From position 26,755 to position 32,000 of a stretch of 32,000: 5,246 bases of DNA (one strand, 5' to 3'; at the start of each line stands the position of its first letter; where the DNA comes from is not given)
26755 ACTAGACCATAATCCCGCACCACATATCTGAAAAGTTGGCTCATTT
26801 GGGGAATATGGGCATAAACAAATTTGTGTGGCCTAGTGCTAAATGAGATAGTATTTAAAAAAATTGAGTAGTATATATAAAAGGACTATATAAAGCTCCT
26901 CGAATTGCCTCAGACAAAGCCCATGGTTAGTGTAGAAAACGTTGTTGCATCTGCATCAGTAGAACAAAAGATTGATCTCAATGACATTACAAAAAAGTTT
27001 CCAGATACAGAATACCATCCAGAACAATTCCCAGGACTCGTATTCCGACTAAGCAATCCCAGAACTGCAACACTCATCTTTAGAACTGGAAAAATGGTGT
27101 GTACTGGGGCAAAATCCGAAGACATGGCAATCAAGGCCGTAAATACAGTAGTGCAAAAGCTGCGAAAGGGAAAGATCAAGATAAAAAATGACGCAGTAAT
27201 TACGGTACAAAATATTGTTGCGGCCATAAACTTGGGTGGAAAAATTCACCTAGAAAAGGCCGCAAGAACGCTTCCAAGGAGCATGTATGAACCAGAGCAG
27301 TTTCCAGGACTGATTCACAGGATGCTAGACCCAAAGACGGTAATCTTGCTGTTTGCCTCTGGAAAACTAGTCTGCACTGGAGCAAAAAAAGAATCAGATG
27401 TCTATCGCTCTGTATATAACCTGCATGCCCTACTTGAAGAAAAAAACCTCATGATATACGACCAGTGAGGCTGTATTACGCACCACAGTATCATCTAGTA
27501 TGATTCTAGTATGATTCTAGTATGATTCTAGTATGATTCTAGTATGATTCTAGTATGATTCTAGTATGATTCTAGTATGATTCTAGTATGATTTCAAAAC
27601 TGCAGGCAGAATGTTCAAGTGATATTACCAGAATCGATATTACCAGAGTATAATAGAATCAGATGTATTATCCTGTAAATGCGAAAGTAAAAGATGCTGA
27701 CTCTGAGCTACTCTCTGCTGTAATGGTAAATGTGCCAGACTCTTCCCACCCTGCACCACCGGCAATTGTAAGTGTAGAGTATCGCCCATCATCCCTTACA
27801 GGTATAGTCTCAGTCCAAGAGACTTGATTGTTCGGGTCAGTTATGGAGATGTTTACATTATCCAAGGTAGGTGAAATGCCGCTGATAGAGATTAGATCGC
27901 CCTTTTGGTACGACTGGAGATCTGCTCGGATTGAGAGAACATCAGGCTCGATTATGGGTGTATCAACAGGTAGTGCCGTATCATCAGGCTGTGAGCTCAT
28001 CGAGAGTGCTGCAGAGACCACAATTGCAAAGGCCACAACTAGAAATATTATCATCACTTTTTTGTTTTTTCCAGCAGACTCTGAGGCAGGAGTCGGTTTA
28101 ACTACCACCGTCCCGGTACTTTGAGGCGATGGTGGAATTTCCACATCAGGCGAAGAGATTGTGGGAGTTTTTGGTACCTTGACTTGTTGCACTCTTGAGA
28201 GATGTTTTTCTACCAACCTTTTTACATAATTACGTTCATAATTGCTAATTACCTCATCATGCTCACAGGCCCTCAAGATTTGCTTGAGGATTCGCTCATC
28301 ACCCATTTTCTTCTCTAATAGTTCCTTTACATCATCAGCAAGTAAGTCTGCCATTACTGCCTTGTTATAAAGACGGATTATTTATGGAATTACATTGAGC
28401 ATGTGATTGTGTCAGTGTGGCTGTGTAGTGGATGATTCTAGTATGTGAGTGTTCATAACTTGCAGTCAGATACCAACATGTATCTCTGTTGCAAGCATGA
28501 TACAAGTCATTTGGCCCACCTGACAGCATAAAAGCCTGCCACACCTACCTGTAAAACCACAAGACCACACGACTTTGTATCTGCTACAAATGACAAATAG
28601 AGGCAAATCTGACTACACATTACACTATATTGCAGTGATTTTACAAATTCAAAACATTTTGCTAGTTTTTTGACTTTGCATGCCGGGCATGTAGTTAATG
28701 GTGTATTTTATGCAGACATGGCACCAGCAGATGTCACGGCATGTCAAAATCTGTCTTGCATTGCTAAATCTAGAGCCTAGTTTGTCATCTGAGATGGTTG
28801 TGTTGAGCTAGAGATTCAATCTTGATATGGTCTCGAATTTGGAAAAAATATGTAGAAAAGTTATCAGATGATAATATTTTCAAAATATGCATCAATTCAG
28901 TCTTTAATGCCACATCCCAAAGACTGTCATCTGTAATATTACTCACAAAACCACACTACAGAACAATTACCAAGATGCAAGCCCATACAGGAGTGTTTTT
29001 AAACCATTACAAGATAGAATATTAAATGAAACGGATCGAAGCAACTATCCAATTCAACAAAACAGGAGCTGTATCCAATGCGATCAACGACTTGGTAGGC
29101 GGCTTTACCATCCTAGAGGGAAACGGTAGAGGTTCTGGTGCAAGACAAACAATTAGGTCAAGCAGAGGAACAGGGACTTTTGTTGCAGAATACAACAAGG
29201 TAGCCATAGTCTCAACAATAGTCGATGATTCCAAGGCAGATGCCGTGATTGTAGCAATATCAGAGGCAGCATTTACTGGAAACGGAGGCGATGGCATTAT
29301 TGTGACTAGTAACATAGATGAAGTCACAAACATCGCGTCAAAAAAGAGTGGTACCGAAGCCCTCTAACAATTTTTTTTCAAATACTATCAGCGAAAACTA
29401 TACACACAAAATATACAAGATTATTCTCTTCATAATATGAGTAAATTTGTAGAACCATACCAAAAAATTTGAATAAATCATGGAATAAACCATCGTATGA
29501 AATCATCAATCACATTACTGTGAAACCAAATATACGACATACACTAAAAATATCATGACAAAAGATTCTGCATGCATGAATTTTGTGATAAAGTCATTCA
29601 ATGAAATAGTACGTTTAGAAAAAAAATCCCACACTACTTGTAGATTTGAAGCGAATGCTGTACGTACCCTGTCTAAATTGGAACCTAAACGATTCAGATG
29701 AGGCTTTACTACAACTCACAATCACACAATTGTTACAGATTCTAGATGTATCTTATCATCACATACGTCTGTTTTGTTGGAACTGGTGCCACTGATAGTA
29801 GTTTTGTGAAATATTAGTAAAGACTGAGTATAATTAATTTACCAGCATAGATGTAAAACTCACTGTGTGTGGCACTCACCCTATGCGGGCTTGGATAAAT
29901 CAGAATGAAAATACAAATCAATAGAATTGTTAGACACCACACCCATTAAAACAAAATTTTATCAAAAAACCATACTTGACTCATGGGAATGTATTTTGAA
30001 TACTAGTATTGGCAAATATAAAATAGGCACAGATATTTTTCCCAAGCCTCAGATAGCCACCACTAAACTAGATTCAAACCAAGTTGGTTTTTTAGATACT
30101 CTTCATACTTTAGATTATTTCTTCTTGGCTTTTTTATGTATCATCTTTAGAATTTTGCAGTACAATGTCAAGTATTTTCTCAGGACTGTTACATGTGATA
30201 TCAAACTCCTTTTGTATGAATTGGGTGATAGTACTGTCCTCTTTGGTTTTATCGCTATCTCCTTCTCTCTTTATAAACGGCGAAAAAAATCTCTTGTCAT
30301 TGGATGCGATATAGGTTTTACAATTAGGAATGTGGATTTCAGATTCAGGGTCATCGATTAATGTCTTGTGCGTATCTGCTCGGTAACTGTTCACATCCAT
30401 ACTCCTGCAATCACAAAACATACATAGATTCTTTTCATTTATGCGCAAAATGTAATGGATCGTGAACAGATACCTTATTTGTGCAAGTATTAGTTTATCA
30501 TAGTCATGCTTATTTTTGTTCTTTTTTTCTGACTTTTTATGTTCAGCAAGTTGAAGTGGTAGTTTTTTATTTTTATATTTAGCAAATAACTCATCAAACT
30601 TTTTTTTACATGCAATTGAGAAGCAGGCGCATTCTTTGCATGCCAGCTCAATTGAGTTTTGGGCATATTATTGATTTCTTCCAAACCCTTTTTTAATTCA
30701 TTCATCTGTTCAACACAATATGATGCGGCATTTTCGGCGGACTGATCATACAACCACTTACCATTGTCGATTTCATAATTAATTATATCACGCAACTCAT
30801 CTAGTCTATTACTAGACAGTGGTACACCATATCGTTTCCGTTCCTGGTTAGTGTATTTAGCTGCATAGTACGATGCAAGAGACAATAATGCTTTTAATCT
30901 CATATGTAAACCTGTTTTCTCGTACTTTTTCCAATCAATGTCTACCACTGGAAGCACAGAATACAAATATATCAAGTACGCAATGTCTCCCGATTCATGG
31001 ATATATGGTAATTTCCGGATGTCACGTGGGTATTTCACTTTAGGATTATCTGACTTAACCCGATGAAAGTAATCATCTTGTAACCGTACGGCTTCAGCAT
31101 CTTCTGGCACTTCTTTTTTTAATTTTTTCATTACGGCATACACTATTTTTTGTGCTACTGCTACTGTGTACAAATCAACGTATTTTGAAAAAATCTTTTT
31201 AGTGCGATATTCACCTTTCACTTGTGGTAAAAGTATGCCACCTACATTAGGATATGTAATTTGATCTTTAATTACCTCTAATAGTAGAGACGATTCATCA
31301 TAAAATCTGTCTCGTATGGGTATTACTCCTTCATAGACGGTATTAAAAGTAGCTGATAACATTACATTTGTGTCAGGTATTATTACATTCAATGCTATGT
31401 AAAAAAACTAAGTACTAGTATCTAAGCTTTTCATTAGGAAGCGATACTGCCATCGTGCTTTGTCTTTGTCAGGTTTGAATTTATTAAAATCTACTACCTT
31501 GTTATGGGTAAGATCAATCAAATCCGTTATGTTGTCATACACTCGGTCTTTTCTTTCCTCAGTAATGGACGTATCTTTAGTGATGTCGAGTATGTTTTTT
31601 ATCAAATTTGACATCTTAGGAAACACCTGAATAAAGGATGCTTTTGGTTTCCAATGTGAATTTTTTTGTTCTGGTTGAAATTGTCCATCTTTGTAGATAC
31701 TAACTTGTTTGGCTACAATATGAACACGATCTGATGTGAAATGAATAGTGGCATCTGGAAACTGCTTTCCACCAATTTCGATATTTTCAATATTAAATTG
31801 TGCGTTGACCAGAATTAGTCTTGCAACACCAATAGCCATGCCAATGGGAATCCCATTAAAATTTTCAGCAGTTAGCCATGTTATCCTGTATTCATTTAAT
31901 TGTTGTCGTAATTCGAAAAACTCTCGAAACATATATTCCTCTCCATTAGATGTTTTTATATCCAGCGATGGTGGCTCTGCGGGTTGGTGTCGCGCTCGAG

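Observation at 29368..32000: AT-rich three-gene minus-strand operon (unknown 174 aa, PIN-like 300 aa, Cys-containing 104 aa): candidate uncharacterised toxin or defence module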

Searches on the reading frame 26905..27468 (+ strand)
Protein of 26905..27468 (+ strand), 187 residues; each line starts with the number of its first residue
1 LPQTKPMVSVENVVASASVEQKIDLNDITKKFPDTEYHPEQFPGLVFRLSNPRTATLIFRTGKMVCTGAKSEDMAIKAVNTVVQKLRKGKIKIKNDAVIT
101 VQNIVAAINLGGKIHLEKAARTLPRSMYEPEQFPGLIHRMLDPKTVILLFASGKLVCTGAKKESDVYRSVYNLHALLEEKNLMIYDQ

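Call 88: search_protein_families(library=pfam, proteins=[window:26905-27468:+], max_evalue=0.001)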
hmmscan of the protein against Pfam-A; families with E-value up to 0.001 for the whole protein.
window:26905-27468:+ (187 aa): 1 family
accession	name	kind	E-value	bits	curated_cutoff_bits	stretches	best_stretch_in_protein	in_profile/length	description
PF00352.27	TBP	-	2.5e-58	194.3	22.9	2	8-88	2-84/85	Transcription factor TFIID (or TATA-binding protein, TBP)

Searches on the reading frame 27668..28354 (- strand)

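Call 5: search_protein_families(library=pfam, proteins=[window:27668-28354:-], max_evalue=1)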
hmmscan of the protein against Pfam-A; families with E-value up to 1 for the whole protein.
window:27668-28354:- (228 aa): 1 family
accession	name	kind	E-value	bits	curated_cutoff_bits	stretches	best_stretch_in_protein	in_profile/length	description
PF05739.25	SNARE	-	0.19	12.2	26.8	1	90-113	27-50/53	SNARE domain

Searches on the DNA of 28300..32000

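Call 33: search_rna_families(source=window, start=28300, end=32000, threshold=evalue, max_evalue=1)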
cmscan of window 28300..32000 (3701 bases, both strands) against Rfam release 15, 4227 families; matches with E-value up to 1: 1.
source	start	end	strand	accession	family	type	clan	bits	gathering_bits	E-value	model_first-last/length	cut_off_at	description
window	31311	31418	+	RF00142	snoZ118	Gene; snRNA; snoRNA; CD-box;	-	22.6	48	1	1-108/108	no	Small nucleolar RNA Z118/Z121/Z120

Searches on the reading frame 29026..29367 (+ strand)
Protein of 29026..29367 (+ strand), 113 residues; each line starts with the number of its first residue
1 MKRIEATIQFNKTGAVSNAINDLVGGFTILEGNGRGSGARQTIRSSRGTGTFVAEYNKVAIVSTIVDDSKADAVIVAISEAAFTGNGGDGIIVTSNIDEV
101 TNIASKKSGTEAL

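Call 5: search_protein_families(library=pfam, proteins=[window:29026-29367:+], max_evalue=1)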
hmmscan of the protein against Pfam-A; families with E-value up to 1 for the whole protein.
window:29026-29367:+ (113 aa): 2 families
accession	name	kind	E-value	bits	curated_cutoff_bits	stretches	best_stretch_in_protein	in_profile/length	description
PF00543.27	P-II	-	1.3e-09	38.7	25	1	1-104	1-99/102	Nitrogen regulatory protein P-II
PF15448.11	NTS_2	-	0.057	14.4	25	1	65-97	17-50/50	N-terminal segments of P. falciparum erythrocyte membrane protein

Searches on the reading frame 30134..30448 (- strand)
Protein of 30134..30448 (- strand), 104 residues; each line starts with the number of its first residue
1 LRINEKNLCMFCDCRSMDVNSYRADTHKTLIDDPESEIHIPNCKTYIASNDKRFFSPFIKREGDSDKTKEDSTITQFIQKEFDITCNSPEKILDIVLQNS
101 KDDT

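Call 5: search_protein_families(library=pfam, proteins=[window:30134-30448:-], max_evalue=1)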
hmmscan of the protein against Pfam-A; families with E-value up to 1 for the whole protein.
window:30134-30448:- (104 aa): 0 families

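Call 6: search_protein_families(library=padloc, proteins=[window:30134-30448:-], max_evalue=1)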
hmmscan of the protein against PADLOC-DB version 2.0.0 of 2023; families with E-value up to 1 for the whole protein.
window:30134-30448:- (104 aa): 0 families

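Call 7: search_protein_families(library=phrogs, proteins=[window:30134-30448:-], max_evalue=1)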
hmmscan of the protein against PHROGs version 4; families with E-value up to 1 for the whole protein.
window:30134-30448:- (104 aa): 2 families
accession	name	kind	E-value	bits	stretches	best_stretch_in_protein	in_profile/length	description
phrog_10783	-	unknown function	0.31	12.1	0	26-55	4-33/56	-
phrog_6919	-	unknown function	0.32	12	1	45-61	5-21/54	-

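Call 8: search_protein_families(library=ncbifam, proteins=[window:30134-30448:-], max_evalue=1)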
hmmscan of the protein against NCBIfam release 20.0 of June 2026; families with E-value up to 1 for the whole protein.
window:30134-30448:- (104 aa): 0 families
